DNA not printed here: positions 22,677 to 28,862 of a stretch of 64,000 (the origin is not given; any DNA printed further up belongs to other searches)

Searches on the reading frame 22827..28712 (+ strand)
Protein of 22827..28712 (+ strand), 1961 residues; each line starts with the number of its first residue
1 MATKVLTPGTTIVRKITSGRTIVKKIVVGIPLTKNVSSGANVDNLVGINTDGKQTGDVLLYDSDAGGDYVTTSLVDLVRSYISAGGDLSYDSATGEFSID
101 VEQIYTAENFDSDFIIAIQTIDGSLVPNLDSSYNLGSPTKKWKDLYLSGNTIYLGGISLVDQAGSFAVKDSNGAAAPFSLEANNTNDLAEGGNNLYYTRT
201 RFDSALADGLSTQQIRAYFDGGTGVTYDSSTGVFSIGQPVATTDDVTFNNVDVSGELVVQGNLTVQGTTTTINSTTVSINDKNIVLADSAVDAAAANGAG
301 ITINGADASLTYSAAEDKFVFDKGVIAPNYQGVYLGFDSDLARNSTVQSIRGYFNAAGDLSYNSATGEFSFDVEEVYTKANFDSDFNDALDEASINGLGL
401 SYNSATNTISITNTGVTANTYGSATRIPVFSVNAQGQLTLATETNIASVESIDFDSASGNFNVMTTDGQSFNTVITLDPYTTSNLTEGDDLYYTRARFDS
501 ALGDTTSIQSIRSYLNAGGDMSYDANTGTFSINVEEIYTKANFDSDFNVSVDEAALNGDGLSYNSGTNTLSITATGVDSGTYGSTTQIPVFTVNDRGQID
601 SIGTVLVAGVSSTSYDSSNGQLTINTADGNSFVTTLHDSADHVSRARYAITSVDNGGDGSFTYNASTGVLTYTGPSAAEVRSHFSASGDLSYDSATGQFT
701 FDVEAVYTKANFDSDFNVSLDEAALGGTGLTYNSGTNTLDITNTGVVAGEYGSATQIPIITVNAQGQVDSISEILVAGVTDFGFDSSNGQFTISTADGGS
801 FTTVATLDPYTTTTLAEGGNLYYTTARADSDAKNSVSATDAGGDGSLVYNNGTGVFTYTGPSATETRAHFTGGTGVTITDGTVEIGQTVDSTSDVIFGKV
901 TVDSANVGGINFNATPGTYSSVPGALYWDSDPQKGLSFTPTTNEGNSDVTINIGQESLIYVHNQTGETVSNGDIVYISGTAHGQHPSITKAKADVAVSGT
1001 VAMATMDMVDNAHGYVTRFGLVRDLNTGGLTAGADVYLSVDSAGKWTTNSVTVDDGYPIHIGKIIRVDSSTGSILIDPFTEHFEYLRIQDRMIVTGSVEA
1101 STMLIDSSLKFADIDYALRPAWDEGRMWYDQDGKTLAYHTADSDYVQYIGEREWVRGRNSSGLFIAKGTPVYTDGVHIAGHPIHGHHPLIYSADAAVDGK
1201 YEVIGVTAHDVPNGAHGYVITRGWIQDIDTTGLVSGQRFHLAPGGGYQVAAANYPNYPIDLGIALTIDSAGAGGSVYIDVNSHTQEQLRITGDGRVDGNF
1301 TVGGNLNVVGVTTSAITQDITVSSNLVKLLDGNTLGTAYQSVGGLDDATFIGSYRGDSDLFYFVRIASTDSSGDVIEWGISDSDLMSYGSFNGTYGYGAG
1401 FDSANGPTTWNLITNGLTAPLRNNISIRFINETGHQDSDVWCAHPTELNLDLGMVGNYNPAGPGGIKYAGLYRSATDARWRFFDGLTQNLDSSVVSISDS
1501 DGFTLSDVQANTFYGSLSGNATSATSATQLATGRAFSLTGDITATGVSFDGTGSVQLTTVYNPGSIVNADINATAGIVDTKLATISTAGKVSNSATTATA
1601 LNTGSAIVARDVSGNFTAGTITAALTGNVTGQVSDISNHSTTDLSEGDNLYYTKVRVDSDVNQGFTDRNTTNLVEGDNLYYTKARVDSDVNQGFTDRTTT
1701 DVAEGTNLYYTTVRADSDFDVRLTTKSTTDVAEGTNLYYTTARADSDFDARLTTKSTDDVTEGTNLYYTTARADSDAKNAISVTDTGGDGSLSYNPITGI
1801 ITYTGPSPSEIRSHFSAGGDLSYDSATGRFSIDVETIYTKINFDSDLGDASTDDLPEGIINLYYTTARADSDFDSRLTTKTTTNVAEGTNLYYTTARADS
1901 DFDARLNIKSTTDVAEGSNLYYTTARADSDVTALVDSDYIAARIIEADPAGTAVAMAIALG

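Call 6: search_protein_families(library=pfam, proteins=[window:22827-28712:+], max_evalue=0.01)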
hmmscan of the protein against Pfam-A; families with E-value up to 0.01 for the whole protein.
window:22827-28712:+ (1961 aa): 1 family
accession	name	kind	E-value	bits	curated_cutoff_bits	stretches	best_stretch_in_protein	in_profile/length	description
PF00386.27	C1q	-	0.0035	18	23.7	0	691-708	31-48/127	C1q domain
